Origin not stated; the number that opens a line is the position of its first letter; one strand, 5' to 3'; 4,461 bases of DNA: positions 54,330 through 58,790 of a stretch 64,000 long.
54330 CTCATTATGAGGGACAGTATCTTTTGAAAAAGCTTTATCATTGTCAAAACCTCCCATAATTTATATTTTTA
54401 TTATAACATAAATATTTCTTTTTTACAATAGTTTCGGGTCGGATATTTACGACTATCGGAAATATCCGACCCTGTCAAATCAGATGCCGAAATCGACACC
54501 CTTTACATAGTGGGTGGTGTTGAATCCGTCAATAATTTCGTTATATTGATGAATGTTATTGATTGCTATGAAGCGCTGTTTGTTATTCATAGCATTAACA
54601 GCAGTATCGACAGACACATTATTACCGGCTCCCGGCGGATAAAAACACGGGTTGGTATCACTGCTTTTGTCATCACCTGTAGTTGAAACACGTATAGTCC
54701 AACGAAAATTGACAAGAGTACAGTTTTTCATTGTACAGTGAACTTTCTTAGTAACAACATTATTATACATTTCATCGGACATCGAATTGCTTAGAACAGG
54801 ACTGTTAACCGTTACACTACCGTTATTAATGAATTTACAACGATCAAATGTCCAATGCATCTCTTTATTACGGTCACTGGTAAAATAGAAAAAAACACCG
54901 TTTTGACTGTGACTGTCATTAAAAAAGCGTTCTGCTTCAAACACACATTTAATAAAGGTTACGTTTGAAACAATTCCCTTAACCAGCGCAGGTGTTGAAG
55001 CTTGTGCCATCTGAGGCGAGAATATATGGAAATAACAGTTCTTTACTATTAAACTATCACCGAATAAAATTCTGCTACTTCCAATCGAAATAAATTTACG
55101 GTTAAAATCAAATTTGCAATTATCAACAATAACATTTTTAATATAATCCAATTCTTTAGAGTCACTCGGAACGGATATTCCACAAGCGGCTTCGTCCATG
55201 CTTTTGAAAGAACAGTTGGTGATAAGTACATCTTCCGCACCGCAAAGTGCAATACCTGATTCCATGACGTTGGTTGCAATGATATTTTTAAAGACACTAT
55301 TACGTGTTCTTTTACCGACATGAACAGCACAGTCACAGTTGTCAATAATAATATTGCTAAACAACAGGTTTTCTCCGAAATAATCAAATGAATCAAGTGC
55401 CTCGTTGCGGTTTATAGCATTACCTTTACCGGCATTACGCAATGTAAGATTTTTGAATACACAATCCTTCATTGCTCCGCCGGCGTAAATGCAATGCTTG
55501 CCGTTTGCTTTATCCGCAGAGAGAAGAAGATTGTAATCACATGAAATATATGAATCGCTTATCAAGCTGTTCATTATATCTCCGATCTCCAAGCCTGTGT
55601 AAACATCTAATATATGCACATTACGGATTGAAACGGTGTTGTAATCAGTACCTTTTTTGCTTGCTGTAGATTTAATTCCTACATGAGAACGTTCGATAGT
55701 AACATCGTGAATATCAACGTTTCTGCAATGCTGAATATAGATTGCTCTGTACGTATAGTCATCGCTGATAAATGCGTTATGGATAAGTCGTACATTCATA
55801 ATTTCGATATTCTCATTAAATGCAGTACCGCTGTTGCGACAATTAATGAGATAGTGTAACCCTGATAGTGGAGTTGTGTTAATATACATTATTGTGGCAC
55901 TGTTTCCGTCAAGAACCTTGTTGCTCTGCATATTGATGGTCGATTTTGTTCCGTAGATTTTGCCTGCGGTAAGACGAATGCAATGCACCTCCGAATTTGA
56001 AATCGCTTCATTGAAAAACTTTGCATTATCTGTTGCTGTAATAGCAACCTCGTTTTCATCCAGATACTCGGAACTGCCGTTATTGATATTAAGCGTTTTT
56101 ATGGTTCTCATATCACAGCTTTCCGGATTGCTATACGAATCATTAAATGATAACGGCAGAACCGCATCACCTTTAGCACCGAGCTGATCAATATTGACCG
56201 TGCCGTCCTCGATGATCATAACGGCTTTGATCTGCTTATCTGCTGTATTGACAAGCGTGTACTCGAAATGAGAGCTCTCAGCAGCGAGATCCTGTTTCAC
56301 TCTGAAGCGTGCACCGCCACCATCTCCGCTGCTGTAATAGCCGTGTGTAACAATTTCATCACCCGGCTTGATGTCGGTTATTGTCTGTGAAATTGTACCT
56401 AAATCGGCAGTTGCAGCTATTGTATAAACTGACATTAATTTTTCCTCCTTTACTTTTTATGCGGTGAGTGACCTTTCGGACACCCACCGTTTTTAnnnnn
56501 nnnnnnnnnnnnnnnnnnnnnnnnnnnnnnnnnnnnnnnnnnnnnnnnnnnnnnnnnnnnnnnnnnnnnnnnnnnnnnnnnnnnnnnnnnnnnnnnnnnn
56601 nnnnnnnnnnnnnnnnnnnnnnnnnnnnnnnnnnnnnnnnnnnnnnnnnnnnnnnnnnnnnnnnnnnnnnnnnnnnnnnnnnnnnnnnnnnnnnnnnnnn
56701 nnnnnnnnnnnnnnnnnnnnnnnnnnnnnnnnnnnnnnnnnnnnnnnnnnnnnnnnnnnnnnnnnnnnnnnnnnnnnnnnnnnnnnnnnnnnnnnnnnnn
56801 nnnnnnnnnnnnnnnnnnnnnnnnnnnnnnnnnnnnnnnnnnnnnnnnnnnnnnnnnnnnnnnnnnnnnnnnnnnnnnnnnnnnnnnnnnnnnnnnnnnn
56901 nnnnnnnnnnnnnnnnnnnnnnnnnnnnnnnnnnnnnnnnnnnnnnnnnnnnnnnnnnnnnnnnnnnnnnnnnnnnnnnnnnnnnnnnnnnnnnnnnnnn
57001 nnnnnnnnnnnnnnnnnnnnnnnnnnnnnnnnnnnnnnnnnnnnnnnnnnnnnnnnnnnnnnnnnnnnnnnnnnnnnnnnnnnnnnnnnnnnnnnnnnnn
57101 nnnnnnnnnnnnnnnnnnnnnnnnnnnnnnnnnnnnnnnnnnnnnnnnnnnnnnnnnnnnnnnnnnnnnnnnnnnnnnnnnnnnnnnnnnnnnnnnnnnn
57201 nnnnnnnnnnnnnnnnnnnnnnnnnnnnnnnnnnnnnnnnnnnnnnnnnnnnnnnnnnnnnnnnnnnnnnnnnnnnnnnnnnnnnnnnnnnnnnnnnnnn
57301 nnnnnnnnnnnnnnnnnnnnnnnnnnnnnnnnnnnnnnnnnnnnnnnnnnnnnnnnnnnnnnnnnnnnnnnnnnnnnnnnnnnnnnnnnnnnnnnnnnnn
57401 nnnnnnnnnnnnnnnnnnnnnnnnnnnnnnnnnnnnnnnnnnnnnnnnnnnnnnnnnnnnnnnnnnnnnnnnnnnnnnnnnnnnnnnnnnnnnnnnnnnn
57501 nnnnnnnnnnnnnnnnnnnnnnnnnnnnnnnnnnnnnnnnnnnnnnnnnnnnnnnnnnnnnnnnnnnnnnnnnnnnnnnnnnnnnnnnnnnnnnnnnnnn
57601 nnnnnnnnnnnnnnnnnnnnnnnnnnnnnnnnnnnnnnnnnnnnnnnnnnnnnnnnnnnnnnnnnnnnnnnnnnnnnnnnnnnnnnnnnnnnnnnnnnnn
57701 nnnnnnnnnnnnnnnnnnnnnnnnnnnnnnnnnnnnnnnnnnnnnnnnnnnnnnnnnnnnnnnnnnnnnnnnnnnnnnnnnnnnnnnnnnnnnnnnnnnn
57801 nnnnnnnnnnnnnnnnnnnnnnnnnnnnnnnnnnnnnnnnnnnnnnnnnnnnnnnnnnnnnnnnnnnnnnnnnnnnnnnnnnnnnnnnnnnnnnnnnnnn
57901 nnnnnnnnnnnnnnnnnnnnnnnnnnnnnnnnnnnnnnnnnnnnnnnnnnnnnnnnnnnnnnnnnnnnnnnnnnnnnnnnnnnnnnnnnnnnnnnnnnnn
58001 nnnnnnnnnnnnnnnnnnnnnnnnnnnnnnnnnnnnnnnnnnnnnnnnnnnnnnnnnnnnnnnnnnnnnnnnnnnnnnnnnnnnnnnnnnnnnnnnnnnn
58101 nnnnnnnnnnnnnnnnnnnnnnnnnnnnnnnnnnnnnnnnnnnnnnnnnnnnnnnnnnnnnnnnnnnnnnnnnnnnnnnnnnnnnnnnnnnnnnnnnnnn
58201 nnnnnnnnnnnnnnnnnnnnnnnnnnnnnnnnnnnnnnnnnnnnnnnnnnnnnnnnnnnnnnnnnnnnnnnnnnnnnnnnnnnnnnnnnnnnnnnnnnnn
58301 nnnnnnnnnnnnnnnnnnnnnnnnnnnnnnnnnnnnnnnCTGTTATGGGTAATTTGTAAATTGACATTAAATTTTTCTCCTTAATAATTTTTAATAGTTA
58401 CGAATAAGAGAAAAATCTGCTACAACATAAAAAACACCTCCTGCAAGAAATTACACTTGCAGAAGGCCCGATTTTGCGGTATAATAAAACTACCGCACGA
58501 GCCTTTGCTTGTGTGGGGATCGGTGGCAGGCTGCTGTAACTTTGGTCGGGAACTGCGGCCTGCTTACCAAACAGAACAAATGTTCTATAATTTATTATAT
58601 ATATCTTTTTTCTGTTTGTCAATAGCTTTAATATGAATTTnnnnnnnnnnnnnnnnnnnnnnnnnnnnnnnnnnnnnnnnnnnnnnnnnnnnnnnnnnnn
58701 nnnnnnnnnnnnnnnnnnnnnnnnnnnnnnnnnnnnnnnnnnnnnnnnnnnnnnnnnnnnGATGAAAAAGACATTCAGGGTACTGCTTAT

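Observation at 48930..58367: Array of three paralogous signal-peptide-less beta-helix proteins interleaved with LRR-dockerin gene cassettes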

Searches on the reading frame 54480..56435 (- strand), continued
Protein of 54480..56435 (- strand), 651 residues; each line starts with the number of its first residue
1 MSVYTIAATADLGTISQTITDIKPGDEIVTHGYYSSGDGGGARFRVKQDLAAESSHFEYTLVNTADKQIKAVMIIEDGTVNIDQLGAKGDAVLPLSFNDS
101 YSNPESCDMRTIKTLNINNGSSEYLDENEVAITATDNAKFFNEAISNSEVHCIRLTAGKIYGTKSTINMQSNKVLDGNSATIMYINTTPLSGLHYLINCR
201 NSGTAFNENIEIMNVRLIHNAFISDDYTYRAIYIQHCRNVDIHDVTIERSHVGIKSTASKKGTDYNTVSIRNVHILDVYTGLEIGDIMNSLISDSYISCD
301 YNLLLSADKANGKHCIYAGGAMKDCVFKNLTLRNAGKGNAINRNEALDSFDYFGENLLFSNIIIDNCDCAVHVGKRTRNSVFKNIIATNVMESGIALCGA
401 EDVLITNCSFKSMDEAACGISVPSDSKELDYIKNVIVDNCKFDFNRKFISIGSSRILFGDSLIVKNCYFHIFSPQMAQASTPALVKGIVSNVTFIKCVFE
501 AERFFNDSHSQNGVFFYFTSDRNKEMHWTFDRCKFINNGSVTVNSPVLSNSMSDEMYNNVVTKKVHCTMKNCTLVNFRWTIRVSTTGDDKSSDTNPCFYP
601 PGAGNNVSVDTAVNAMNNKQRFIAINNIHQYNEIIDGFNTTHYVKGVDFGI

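Call 84: find_encoding_contigs(protein=P0023, flank=6000, max_places=3)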
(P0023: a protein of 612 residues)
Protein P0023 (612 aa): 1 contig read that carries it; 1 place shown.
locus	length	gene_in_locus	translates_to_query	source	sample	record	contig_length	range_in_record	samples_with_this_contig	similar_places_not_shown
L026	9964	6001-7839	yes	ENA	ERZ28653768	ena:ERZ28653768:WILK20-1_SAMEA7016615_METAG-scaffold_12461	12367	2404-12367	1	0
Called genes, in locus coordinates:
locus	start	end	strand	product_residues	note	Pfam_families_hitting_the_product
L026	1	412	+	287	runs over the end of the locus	PF03816:LytR_cpsA_psr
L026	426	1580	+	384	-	PF01841:Transglut_core (weak)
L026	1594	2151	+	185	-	PF01227:GTP_cyclohydroI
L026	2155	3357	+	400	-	PF00809:Pterin_bind, PF02152:FolB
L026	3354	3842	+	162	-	PF01288:HPPK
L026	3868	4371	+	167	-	PF01613:Flavin_Reduct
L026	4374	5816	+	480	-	PF02446:Glyco_hydro_77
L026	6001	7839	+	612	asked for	-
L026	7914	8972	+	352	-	-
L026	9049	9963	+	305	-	?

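Call 91: search_protein_families(library=padloc, proteins=[window:54480-56435:-], max_evalue=0.01)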
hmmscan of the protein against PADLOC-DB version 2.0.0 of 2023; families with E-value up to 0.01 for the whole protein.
window:54480-56435:- (651 aa): 0 families

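Call 92: search_protein_families(library=pfam, proteins=[L011:485-1050:+, P0021], max_evalue=0.1)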
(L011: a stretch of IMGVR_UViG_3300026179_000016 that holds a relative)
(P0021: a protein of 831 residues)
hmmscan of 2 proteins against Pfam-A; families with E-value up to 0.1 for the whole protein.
L011:485-1050:+ (188 aa): 0 families

P0021 (831 aa): 1 family
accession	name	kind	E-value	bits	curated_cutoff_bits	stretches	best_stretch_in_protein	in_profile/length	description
PF12541.14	DUF3737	-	0.029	14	23.9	0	384-455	128-199/275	Protein of unknown function (DUF3737)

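Call 99: find_related_loci(query=A3, collection=metagenome_contigs, flank=8000)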
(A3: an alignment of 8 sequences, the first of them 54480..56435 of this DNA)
Query A3 (651 aa) in metagenome_contigs; peptide patterns used: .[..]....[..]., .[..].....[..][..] (x = any residue, [..] = any of these).
316 stretches matched a pattern, but none encodes a relative of the query by tblastn (E <= 1e-3).

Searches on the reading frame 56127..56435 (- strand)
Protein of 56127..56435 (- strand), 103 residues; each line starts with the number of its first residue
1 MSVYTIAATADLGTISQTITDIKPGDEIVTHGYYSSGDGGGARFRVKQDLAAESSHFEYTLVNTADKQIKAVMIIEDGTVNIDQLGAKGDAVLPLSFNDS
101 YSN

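Call 56: search_solved_structures(query=A5, max_evalue=10, show_alignments=4)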
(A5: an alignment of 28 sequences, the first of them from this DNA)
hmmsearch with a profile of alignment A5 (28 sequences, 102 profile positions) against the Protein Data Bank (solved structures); distinct sequences matched with E-value up to 10: 8.
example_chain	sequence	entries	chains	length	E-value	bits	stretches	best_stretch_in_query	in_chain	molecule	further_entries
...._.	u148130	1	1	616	3.9e-08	36.5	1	18-91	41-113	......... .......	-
3eqn_A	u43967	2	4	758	0.042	17.1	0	80-101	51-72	Glucan 1,3-beta-glucosidase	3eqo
5js4_A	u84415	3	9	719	0.054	16.8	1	71-100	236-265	phiAB6 tailspike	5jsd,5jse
7chu_A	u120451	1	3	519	0.15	15.4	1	73-101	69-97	Putative pectin lyase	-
9b9g_I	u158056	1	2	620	0.28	14.5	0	63-84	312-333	Protein phosphatase 3 catalytic subunit alpha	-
5m5z_A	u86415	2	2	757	0.46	13.8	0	78-100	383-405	Beta-1,3-glucanase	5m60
4v7e_Cr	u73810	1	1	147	0.46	13.8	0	67-96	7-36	60S ribosomal protein L28E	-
6n4v_Af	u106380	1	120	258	0.95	12.8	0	48-85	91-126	Coat protein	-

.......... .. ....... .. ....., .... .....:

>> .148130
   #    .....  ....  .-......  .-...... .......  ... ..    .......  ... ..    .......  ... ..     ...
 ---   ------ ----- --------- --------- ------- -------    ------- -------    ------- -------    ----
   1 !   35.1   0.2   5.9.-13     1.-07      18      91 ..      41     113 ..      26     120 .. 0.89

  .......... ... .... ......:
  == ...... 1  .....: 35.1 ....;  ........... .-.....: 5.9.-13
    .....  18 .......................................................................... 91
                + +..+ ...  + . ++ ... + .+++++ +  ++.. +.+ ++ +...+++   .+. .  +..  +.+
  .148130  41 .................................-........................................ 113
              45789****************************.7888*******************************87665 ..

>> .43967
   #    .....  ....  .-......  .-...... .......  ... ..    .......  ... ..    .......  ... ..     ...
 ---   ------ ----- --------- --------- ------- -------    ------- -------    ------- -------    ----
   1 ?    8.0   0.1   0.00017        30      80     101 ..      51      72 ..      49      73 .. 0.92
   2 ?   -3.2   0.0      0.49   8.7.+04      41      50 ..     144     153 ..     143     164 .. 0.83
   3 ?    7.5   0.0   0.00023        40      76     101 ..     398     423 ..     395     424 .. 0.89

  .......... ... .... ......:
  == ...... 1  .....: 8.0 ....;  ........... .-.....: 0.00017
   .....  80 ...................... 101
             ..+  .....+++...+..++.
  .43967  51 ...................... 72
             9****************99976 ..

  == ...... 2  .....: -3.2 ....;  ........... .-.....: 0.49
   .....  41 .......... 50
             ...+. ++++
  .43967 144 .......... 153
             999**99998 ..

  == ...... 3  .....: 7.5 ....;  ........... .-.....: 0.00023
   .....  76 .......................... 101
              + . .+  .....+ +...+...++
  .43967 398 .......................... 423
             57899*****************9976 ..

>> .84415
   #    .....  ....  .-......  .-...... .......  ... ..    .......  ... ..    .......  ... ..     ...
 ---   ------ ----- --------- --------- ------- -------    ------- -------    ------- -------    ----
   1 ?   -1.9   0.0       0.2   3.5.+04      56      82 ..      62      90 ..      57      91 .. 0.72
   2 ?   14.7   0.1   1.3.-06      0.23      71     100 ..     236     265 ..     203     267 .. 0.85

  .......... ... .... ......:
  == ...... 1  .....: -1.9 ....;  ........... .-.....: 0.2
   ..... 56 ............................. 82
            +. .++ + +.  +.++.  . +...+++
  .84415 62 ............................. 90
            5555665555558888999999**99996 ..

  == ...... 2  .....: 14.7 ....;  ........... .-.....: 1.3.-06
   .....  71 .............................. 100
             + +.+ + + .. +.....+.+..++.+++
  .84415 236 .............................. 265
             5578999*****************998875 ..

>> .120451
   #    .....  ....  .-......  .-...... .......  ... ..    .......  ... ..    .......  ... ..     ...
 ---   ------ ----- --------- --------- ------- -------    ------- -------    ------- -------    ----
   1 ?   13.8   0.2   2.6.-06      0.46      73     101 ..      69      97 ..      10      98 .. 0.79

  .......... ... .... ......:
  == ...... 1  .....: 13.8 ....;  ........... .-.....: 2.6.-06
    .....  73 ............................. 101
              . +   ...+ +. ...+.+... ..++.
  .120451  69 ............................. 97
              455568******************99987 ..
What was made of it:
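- On Phage tailspike depolymerase / receptor-binding protein: Profile A5 against PDB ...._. residues 41-113, E=3.9e-8 (call 56).
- Closest known: Phage tailspike depolymerases. Same: The neck is homologous by sequence profile (E=3.9e-8, call 56).
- The neck-module profile hits the APK09 gp48 tailspike, PDB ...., residues 41-113, E=3.9e-8 (call 56).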

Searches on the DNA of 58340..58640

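Call 46: search_rna_families(source=window, start=58340, end=58640, threshold=evalue, max_evalue=1, show_alignments=2)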
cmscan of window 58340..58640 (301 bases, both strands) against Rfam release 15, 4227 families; matches with E-value up to 1: 0.
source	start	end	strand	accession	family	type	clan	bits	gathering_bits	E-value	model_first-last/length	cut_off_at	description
